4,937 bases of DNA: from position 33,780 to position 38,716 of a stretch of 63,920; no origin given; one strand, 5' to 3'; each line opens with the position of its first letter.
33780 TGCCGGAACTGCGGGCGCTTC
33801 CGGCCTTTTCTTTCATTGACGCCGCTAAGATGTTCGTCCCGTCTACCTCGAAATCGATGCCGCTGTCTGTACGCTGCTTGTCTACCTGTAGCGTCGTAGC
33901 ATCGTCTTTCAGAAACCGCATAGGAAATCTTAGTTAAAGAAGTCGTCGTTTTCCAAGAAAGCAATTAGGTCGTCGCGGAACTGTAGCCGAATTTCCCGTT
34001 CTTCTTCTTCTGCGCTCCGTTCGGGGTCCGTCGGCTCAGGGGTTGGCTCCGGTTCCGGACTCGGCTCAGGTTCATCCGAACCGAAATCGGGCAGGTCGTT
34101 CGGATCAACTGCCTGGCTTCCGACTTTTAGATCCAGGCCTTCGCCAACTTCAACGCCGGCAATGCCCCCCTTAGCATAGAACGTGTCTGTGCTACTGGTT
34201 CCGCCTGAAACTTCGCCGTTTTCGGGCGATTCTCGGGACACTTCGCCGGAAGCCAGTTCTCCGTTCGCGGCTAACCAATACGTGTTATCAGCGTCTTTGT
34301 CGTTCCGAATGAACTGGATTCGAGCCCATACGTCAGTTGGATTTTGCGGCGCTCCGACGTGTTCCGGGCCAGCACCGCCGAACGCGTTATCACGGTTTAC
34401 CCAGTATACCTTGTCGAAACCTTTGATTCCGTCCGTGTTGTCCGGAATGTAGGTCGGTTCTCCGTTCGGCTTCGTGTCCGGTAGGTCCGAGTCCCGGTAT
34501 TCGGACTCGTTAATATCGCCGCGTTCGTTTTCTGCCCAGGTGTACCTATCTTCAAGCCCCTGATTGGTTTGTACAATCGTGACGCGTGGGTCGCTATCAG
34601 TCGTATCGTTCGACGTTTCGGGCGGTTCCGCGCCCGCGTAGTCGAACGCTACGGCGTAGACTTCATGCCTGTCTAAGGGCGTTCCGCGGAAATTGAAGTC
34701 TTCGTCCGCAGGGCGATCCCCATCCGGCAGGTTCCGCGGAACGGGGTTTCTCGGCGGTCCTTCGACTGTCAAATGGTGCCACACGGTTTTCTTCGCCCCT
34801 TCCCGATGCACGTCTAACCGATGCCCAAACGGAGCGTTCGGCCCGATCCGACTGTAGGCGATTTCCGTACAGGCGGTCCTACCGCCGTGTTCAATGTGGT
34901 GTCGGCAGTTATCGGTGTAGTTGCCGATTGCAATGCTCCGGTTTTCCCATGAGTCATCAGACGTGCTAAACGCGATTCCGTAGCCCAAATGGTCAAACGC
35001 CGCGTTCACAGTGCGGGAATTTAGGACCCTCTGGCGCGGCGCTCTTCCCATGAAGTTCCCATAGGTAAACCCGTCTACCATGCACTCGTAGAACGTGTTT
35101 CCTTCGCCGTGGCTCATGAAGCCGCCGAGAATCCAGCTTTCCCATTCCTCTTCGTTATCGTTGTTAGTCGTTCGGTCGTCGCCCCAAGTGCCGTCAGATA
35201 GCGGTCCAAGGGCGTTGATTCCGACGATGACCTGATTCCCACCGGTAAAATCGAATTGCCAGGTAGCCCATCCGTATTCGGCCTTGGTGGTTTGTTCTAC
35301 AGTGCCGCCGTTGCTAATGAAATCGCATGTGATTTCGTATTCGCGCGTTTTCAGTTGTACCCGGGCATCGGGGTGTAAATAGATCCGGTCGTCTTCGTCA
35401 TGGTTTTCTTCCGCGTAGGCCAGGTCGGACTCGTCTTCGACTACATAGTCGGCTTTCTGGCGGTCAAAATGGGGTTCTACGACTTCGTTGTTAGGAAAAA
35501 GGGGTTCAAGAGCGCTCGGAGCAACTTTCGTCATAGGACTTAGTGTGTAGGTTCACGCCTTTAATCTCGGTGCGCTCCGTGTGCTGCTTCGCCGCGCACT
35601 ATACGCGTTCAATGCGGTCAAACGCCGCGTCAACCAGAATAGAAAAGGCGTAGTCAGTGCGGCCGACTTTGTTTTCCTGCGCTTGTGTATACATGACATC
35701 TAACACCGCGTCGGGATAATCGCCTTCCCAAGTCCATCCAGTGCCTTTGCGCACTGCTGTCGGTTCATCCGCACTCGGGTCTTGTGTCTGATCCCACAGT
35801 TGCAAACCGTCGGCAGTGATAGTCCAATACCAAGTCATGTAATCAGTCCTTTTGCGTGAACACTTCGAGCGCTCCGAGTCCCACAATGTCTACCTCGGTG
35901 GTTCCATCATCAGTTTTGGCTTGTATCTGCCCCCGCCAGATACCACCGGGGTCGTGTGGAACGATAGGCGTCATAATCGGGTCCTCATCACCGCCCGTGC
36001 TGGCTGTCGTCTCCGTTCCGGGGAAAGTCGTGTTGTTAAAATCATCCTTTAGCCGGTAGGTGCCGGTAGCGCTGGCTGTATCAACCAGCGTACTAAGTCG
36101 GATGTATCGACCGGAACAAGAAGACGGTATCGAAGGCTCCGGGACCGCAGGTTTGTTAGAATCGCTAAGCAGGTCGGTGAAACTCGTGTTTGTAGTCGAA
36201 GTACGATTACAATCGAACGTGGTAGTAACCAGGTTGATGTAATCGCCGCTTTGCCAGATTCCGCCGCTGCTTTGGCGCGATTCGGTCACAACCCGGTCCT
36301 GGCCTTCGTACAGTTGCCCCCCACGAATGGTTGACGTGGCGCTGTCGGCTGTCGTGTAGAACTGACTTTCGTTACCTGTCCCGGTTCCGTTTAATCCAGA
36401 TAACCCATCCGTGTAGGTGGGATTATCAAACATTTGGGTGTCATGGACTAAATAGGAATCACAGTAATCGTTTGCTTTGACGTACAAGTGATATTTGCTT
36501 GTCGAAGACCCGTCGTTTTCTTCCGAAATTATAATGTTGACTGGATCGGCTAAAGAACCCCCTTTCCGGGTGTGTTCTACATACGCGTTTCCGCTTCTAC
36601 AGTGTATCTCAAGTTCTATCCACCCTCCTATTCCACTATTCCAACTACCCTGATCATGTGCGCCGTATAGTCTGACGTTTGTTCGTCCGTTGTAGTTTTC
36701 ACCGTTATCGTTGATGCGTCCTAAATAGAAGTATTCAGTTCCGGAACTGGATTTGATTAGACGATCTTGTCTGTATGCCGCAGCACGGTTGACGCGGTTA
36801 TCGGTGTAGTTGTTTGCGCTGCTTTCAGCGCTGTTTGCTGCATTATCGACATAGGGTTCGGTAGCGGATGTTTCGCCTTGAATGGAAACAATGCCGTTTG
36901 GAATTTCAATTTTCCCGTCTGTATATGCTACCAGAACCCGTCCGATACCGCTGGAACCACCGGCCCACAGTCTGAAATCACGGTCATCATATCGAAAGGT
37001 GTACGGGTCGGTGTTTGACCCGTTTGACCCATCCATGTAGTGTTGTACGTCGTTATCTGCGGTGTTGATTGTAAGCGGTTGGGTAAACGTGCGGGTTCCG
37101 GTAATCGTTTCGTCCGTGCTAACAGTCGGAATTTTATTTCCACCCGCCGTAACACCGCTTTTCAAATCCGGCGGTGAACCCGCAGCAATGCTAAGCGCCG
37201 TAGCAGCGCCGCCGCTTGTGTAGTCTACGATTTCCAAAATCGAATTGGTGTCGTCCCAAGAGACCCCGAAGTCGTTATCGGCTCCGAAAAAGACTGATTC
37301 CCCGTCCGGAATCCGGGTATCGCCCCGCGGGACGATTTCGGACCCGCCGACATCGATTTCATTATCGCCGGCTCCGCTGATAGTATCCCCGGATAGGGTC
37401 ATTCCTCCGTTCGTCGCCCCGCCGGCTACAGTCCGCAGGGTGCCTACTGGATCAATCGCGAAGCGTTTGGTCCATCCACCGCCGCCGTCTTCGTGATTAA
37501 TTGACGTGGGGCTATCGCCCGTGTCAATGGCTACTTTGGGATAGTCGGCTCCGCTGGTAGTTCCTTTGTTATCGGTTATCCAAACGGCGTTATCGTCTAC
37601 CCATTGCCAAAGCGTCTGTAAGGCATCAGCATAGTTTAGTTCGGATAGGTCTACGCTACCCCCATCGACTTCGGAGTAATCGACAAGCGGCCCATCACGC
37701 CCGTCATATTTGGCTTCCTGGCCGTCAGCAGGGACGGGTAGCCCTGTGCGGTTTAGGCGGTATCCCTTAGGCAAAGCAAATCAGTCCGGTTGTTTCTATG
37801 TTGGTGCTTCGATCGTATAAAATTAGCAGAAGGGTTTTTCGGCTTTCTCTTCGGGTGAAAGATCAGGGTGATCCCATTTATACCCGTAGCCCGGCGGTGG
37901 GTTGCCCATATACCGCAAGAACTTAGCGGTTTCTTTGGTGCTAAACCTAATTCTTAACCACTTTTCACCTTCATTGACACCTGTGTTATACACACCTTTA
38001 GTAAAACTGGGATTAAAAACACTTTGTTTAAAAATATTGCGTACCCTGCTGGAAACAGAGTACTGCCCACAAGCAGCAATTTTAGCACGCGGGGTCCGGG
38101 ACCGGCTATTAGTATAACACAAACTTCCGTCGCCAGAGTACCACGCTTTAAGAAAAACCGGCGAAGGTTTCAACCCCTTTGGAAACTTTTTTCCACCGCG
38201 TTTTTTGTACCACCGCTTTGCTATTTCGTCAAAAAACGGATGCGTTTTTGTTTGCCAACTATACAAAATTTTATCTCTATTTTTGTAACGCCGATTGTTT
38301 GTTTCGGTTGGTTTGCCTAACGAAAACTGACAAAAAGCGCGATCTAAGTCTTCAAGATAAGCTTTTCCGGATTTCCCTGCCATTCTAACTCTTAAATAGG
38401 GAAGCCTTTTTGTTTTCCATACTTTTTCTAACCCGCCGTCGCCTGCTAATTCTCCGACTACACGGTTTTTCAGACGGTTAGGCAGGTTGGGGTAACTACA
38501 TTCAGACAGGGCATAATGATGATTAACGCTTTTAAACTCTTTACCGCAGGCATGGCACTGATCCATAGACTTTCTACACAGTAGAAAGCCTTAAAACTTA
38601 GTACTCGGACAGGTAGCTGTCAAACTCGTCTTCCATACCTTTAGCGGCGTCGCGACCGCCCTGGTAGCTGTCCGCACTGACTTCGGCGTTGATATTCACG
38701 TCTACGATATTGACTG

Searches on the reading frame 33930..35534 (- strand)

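Call 10: search_protein_families(library=pfam, proteins=[window:33930-35534:-], max_evalue=0.01)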
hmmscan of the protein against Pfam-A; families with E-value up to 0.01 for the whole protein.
window:33930-35534:- (534 aa): 1 family
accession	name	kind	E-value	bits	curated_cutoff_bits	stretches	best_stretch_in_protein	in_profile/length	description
PF05887.16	Trypan_PARP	-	0.0065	16.9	100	1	464-512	42-91/134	Procyclic acidic repetitive protein (PARP)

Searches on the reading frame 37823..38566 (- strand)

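Call 81: search_protein_families(library=pfam, proteins=[window:37823-38566:-], max_evalue=0.01)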
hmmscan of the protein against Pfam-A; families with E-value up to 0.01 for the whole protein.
window:37823-38566:- (247 aa): 1 family
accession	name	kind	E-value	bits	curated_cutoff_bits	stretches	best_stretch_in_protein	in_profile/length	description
PF03161.18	LAGLIDADG_2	-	8.2e-09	36.1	25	1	36-181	4-141/168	LAGLIDADG DNA endonuclease family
